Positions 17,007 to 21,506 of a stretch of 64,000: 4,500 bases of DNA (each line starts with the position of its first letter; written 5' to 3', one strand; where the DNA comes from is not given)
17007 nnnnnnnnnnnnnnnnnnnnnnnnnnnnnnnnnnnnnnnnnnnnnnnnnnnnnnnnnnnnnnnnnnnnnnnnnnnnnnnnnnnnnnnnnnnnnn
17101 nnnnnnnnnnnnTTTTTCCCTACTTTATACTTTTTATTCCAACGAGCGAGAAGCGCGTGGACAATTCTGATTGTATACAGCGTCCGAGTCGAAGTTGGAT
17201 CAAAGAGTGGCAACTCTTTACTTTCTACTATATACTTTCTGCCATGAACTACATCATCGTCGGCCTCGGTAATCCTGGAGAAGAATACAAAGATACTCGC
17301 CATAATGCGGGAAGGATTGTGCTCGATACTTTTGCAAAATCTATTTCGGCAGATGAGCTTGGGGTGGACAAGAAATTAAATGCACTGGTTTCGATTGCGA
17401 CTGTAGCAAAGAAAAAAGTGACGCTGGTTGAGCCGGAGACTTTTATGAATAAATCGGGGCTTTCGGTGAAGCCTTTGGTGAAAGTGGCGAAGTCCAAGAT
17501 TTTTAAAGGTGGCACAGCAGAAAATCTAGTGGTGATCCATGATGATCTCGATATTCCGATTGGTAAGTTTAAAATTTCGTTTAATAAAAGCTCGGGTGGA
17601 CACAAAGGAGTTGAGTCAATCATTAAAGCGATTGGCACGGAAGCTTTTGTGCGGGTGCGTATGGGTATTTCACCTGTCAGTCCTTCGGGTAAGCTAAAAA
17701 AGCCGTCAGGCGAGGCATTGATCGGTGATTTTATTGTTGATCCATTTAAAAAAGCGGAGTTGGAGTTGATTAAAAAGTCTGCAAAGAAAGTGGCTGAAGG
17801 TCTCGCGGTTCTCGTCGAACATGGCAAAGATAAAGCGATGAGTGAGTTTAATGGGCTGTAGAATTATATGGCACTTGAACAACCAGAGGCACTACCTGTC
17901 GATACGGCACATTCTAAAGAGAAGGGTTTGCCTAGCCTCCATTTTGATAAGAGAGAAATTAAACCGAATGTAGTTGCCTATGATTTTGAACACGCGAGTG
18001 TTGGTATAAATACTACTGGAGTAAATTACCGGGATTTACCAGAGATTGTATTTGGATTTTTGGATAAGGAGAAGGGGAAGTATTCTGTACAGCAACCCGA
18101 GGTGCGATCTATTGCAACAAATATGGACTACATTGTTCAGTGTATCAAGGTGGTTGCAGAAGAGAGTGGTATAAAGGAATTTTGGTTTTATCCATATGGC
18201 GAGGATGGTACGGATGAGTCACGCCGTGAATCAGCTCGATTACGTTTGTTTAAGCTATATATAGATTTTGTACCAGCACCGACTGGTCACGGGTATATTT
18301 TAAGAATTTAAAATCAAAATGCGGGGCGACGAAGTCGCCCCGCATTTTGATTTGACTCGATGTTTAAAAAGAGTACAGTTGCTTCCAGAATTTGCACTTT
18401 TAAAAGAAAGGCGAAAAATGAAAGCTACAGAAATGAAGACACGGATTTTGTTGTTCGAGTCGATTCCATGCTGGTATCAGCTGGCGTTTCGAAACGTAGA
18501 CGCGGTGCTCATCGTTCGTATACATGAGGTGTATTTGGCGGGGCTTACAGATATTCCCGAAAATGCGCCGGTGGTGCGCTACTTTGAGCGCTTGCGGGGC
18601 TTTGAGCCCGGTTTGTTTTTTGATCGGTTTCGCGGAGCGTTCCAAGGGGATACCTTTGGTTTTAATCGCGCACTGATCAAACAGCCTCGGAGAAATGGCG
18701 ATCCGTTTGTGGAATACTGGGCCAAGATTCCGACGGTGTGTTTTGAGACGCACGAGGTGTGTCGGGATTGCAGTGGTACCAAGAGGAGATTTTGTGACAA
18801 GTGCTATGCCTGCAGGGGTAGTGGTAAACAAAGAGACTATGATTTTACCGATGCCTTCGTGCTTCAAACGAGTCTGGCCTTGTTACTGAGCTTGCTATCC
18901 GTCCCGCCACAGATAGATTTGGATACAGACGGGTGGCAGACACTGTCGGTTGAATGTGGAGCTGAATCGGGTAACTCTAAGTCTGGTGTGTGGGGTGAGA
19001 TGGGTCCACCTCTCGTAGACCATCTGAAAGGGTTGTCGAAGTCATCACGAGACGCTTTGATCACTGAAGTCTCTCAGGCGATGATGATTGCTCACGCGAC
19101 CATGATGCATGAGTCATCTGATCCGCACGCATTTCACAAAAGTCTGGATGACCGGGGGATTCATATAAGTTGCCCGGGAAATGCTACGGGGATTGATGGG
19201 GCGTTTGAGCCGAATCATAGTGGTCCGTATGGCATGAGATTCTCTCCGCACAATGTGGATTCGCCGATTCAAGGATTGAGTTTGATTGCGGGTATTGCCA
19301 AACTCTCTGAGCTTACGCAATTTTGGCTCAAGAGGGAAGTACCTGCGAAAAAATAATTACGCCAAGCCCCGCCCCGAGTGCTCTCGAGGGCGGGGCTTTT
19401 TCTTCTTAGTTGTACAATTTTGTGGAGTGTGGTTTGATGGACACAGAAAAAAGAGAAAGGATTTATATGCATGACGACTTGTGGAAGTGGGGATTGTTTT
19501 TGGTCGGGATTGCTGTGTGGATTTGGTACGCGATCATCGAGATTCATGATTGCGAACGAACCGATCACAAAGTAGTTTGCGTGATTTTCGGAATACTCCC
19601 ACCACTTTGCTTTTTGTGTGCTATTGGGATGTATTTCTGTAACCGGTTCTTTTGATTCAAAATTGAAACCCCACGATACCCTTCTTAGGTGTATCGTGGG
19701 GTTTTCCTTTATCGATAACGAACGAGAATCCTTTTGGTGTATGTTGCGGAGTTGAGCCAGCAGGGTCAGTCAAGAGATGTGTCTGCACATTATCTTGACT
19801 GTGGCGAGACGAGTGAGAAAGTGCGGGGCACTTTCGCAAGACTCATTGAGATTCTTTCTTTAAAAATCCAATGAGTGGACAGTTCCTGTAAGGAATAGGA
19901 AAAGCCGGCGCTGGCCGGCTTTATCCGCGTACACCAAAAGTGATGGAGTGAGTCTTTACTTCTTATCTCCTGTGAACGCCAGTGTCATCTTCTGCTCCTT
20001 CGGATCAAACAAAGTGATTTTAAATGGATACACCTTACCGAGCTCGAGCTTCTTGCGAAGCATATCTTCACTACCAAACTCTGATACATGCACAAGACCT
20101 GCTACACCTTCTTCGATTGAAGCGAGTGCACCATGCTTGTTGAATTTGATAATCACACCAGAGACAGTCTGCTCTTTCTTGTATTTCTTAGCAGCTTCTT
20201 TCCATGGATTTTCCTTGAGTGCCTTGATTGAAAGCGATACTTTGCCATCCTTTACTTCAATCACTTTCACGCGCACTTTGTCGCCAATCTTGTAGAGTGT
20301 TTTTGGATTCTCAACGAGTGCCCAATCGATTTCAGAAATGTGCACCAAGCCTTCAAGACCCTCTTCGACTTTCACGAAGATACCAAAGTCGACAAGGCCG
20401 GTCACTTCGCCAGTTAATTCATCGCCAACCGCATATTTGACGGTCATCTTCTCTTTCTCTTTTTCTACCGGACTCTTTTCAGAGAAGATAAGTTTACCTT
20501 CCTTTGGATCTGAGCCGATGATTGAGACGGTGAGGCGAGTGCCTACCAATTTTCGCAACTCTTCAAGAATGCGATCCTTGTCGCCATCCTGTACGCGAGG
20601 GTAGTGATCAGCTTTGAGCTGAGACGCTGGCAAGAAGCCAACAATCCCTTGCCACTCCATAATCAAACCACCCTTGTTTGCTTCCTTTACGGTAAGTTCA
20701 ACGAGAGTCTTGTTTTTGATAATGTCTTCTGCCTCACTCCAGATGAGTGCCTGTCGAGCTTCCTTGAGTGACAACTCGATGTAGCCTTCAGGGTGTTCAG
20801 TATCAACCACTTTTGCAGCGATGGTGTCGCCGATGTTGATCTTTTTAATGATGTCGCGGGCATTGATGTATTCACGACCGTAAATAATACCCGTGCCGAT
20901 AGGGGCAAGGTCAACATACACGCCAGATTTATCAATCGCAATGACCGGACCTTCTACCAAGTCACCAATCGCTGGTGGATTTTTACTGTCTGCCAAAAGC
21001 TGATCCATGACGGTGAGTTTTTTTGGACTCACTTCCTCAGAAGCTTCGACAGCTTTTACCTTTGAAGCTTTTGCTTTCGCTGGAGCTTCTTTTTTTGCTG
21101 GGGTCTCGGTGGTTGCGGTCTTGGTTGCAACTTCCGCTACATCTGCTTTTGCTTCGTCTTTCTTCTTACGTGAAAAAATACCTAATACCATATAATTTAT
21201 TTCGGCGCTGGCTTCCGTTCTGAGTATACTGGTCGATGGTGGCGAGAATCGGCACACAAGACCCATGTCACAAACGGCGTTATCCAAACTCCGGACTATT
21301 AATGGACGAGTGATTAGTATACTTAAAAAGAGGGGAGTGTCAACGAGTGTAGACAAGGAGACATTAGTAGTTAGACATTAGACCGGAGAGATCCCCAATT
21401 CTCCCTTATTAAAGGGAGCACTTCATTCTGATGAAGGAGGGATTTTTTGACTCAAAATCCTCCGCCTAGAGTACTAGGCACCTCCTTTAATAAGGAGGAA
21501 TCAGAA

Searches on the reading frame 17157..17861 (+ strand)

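Call 9: search_protein_families(library=pfam, proteins=[window:17157-17861:+], max_evalue=0.001)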
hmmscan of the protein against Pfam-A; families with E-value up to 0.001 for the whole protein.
window:17157-17861:+ (234 aa): 1 family
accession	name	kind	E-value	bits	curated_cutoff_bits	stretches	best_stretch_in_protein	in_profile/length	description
PF01195.25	Pept_tRNA_hydro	-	1.5e-49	168.7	27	1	33-232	1-183/183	Peptidyl-tRNA hydrolase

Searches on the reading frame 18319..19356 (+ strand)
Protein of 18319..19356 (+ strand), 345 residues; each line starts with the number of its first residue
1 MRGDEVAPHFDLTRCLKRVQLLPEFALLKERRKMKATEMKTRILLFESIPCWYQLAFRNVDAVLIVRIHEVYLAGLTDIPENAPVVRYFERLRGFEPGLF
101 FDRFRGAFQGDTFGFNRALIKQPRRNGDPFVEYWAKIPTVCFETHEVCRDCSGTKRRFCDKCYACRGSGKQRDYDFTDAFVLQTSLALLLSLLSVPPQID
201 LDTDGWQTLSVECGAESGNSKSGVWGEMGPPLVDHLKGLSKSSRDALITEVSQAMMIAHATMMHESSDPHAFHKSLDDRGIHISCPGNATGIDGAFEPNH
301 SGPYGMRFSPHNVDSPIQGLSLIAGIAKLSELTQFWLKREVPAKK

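Call 7: search_protein_families(library=pfam, proteins=[window:18319-19356:+], max_evalue=0.001)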
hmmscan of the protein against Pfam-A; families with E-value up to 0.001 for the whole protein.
window:18319-19356:+ (345 aa): 0 families

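Call 48: search_protein_families(library=pfam, proteins=[window:18319-19356:+], max_evalue=0.01)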
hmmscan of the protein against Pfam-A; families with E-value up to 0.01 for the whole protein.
window:18319-19356:+ (345 aa): 2 families
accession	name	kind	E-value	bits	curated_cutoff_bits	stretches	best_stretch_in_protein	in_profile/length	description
PF16685.11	zf-RING_10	-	0.0016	18.9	31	1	144-174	22-46/70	zinc RING finger of MSL2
PF00684.25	DnaJ_CXXCXGXG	-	0.0022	18.6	32.7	1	133-169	29-65/65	DnaJ central domain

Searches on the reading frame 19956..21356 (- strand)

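Call 7: search_protein_families(library=pfam, proteins=[window:19956-21356:-], max_evalue=0.001)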
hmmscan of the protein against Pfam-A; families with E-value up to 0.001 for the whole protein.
window:19956-21356:- (466 aa): 6 families
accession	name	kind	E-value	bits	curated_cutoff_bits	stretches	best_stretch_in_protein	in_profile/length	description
PF00575.29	S1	-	5.8e-42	142.4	22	4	308-378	2-74/74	S1 RNA binding domain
PF23459.1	S1_RRP5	-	2.1e-07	31.8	27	0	311-374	4-67/72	RRP5 S1 domain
PF21543.3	CvfB_2nd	-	1.7e-05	25.1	27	0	356-378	52-75/76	Virulence regulatory factor CvfB, second domain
PF02599.21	CsrA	-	2.6e-05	24.5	27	0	357-381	14-38/53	Global regulator protein family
PF21710.3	Spt6_S1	-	3.4e-05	24.5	27.5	0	323-376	29-83/91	Spt6, S1/OB domain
PF24685.1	OB_RRP5_4th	-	0.00065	20.1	31.5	0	334-370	37-73/92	RRP5 OB-fold domain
